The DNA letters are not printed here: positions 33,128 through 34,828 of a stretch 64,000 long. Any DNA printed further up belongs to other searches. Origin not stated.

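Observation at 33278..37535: TTT transporter operon translationally coupled to a leaderless (cytoplasmic) sulfatase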

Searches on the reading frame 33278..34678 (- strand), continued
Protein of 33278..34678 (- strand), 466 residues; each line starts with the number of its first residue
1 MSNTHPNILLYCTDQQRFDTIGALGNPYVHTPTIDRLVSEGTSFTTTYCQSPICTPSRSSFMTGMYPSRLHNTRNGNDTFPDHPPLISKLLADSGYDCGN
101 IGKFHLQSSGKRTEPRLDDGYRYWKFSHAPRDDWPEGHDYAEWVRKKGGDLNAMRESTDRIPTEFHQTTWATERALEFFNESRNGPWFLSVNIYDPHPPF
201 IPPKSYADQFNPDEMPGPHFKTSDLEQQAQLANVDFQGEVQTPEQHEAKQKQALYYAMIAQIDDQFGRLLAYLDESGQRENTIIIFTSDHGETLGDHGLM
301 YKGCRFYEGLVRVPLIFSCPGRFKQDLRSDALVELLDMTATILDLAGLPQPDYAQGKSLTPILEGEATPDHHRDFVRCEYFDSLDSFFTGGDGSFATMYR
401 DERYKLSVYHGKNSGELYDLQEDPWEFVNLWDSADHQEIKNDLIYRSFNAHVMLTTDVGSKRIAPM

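Call 12: search_solved_structures(query=window:33278-34678:-, max_evalue=1e-10, show_alignments=2)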
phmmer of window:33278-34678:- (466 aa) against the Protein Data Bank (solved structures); distinct sequences matched with E-value up to 1e-10: 83 (the best 60 are shown).
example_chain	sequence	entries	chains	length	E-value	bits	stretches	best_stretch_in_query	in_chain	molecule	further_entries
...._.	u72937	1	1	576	5.1e-54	187.1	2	93-443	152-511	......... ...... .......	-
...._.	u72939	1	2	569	3.1e-50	174.6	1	152-440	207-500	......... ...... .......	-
2vqr_A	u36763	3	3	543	5.8e-47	163.8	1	6-444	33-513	PUTATIVE SULFATASE | Multifunctional alkaline phosphatase superfamily protein pRL90232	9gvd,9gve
9ihk_D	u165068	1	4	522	6.4e-47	163.7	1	24-441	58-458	Sulfatase_S1_30A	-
9s03_A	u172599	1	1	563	1.5e-44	155.9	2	254-443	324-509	Putative sulfatase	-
7oz8_AAA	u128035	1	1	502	2.2e-44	155.3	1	3-434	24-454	Choline-sulfatase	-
2w8s_A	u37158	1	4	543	3.8e-44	154.5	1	2-442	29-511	PHOSPHONATE MONOESTER HYDROLASE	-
6hr5_A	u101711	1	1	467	3.2e-40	141.6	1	4-440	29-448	Alpha-L-rhamnosidase/sulfatase (GH78)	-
4uph_A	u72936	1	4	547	7.7e-40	140.4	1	3-440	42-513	SULFATASE (SULFURIC ESTER HYDROLASE) PROTEIN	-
5g2v_A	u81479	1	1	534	3.6e-39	138.2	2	249-443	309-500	N-ACETYLGLUCOSAMINE-6-SULFATASE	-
9koq_A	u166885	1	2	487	2.3e-38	135.5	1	2-440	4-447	Sulfatase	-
7p24_AAA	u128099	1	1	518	3.1e-37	131.7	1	255-443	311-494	Mucin-desulfating sulfatase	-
7ebp_A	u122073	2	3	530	3.5e-37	131.6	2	255-437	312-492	Sulfatase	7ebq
6hhm_A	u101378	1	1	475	1.1e-36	130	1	4-370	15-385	Arylsulfatase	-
9s8y_A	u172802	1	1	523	1.8e-36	129.3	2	255-437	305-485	Sulfatase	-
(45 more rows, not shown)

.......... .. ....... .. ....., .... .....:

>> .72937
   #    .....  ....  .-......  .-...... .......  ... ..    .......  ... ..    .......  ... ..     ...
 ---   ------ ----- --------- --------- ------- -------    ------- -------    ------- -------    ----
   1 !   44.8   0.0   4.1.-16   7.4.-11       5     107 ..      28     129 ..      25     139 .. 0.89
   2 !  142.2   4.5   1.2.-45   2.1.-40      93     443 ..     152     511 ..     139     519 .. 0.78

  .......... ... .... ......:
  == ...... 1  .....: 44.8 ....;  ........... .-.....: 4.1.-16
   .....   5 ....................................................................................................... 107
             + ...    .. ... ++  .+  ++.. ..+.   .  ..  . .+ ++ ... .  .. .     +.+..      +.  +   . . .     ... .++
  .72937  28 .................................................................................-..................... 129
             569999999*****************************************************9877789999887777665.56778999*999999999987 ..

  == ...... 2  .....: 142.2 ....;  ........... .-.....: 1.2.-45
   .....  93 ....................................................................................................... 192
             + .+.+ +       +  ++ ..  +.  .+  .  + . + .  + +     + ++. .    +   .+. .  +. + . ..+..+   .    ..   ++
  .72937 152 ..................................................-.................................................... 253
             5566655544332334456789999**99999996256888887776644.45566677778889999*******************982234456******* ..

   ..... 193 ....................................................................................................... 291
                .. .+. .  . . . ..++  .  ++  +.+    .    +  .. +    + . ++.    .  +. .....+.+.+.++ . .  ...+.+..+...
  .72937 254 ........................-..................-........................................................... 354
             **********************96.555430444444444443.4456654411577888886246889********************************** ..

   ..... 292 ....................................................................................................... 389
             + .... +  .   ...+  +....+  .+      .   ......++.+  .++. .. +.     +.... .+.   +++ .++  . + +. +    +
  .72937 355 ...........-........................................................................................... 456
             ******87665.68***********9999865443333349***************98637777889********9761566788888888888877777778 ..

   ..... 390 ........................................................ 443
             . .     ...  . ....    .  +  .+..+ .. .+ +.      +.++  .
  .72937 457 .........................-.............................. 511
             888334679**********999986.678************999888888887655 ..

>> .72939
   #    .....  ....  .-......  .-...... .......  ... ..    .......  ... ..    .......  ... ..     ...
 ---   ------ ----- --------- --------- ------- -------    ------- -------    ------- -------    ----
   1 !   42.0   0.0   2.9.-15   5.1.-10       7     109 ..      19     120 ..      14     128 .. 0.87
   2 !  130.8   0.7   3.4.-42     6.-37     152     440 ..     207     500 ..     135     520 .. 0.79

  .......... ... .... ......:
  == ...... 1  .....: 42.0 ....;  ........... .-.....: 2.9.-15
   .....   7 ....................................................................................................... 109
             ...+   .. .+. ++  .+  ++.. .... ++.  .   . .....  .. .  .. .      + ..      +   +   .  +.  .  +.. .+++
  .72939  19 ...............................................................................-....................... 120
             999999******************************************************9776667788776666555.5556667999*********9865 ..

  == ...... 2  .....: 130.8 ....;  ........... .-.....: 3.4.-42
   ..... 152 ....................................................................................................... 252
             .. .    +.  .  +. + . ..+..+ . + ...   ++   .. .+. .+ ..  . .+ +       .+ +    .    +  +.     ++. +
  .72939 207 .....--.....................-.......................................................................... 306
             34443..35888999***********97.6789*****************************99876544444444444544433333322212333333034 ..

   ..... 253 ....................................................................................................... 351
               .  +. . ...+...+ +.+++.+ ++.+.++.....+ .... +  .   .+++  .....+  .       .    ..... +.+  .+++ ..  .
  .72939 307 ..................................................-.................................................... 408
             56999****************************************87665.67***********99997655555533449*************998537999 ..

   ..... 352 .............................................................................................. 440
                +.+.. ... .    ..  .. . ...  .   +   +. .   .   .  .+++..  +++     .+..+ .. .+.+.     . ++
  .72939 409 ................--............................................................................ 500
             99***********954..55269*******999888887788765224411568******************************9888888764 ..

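Call 13: find_related_loci(query=window:33278-34678:-, collection=genome_contigs, flank=8000)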
Query window:33278-34678:- (466 aa) in genome_contigs; peptide patterns used: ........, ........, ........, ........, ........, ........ (x = any residue, [..] = any of these).
599 stretches matched a pattern (row limit reached: there are more); 579 encode a relative of the query (tblastn E <= 1e-3); the best 80 are kept; 80 distinct loci.
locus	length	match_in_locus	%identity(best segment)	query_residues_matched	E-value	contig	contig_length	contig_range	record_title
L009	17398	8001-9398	97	1-466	0e+0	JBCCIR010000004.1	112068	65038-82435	MAG: Verrucomicrobiota bacterium isolate P01_B01_bin.95 k141_1916298_length_112068_cov_14.0419, whole genome shotgun seq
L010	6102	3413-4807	77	3-466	0e+0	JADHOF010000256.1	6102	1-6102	MAG: Verrucomicrobiia bacterium isolate BS301-5m-G87 BS301-5m-C18905, whole genome shotgun sequence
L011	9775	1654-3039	77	6-466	0e+0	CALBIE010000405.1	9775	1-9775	MAG TPA_asm: uncultured Verrucomicrobiales bacterium isolate ERR2206756_bin.174_CONCOCT_v1.1_MAG genome assembly, contig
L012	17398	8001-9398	74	1-466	0e+0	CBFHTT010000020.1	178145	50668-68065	MAG: Limisphaerales bacterium isolate Co_bin_406_orig genome assembly, contig: Co_bin_406_orig_Co_c_000003242466, whole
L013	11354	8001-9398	74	1-466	0e+0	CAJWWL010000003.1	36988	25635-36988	MAG TPA_asm: uncultured Opitutae bacterium isolate ERR599026_bin.40_MetaBAT_v2.12.1_MAG genome assembly, contig: NODE_23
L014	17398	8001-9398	75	1-466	0e+0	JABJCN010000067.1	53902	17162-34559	MAG: Opitutia bacterium isolate SI073_bin56 k141_455435, whole genome shotgun sequence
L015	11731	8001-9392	73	3-466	0e+0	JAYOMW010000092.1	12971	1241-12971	MAG: Opitutia bacterium isolate 139570_S171_metabat_bins_sspec.tsv.063_sub NODE_4001_length_12971_cov_10.869851, whole g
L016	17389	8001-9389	75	6-466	0e+0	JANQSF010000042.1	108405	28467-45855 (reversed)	MAG: Phycisphaeraceae bacterium isolate IP29b_bin.9 k99_2029230, whole genome shotgun sequence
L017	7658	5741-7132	73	3-466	0e+0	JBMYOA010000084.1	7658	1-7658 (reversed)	MAG: Opitutales bacterium isolate ME_XS_2307_bin_67 ME_XS_2307_bin_67_85, whole genome shotgun sequence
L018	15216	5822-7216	75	2-466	0e+0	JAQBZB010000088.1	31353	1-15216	MAG: Planctomycetota bacterium isolate casp150-mb.46 NODE_3842_length_31353_cov_0.128336, whole genome shotgun sequence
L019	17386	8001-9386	75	6-466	0e+0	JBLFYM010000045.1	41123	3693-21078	MAG: Limisphaerales bacterium isolate 3300053784_18 Ga0535638_0000526, whole genome shotgun sequence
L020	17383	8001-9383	74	6-466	0e+0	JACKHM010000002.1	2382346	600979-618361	MAG: Planctomycetaceae bacterium isolate HK-STAS-PLAN-18 HK-STAS-PLAN-18_2, whole genome shotgun sequence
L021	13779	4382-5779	72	1-466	0e+0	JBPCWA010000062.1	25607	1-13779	MAG: Hyphomicrobiaceae bacterium isolate MAG_seacave_33 S1Ck127_11264160, whole genome shotgun sequence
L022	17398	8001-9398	72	1-466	0e+0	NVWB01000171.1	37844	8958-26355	MAG: Blastopirellula sp. isolate NORP48 Contig_source1382A_23622, whole genome shotgun sequence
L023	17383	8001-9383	75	6-466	0e+0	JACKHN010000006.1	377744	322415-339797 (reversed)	MAG: Planctomycetaceae bacterium isolate HK-STAS-PLAN-19 HK-STAS-PLAN-19_6, whole genome shotgun sequence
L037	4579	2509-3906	73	1-466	0e+0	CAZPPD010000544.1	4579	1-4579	MAG TPA_asm: uncultured Alcaligenaceae bacterium isolate SRP128890_co1_173 genome assembly, contig: NODE_24933_length_45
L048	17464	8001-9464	69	1-466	0e+0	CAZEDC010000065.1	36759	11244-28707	MAG TPA_asm: uncultured Dehalococcoidia bacterium isolate SRP260945_co2_388 genome assembly, contig: k141_1473358, whole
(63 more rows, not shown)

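Call 30: search_protein_families(library=pfam, proteins=[L021:435-1616:+, L021:1594-3912:-, L021:5751-6659:+, L021:7065-7934:+, L021:8080-8958:+, L021:8968-10023:+, L021:10091-11251:-, L037:12-698:+, L037:839-2494:+, L048:6318-7871:-])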
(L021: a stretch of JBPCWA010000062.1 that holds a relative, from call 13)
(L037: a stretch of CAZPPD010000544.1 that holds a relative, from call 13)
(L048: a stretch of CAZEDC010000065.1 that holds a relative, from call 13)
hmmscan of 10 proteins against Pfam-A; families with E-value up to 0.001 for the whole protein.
L021:435-1616:+ (393 aa): 1 family
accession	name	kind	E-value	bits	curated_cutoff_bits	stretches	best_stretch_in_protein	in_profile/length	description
PF14284.11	PcfJ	-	3.6e-08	33.8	25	1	238-292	63-120/147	PcfJ-like protein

L021:1594-3912:- (772 aa): 5 families
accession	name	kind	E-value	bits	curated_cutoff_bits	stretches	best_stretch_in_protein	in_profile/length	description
PF03190.21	Thioredox_DsbH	-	1.7e-64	217.1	27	1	31-183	2-160/163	Protein of unknown function, DUF255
PF11412.14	DsbD_N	-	3.5e-10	40.4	25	1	639-746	16-116/119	Thiol:disulfide interchange protein DsbD, N-terminal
PF13899.12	Thioredoxin_7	-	6.4e-09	36.3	27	1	50-114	1-65/83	Thioredoxin-like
PF13098.12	Thioredoxin_2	-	6.6e-06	26.9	27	1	62-159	1-103/104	Thioredoxin-like domain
PF07221.17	GlcNAc_2-epim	-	0.00032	20.5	23.4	0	453-534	94-176/347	N-acylglucosamine 2-epimerase (GlcNAc 2-epimerase)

L021:5751-6659:+ (302 aa): 2 families
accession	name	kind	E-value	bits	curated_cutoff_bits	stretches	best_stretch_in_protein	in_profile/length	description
PF08501.16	Shikimate_dh_N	-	8.2e-15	55.3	27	1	51-134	1-83/83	Shikimate dehydrogenase substrate binding domain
PF01488.26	Shikimate_DH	-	1e-08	35.8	24.3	1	161-234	9-83/138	Shikimate / quinate 5-dehydrogenase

L021:7065-7934:+ (289 aa): 1 family
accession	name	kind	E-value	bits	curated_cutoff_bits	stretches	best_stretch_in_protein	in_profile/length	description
PF13714.12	PEP_mutase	-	1.6e-36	126.5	31.5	1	25-251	15-239/240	Phosphoenolpyruvate phosphomutase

L021:8080-8958:+ (292 aa): 1 family
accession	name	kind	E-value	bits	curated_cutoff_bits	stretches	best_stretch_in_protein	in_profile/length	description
PF02668.22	TauD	-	2.8e-64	218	27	1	9-280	2-267/267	Taurine catabolism dioxygenase TauD, TfdA family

L021:8968-10023:+ (351 aa): 2 families
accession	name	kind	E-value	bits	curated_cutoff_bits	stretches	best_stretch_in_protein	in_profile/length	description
PF08546.17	ApbA_C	-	4.8e-25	88.8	22.7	1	192-337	1-125/125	Ketopantoate reductase PanE/ApbA C terminal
PF02558.23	ApbA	-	2.3e-20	73.2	22.2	1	5-148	1-136/150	Ketopantoate reductase PanE/ApbA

L021:10091-11251:- (386 aa): 1 family
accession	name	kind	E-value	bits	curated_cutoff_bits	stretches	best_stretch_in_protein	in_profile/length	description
PF00296.26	Bac_luciferase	-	6.1e-40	137.9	27.9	1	9-303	4-306/314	Luciferase-like monooxygenase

L037:12-698:+ (228 aa): 0 families

L037:839-2494:+ (551 aa): 2 families
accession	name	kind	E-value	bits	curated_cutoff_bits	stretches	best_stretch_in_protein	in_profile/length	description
PF00501.34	AMP-binding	-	1.7e-78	264.5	29.9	1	13-381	4-384/384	AMP-binding enzyme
PF23562.2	AMP-binding_C_3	-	1.9e-10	41.6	20.8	1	418-550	2-121/124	AMP-binding enzyme C-terminal domain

L048:6318-7871:- (517 aa): 3 families
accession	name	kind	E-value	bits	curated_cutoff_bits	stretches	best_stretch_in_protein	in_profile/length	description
PF04055.27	Radical_SAM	-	4.4e-14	53.4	29.5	1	92-266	3-165/166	Radical SAM superfamily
PF13186.11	SPASM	-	4.3e-10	40.2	21.5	1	351-409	6-67/67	Iron-sulfur cluster-binding domain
PF02810.21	SEC-C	-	4.4e-10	39.7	20.4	1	498-515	1-18/19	SEC-C motif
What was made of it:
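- In Hyphomicrobiaceae locus L021 the sulfatase lies near TauD and a luciferase-like monooxygenase (call 30).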
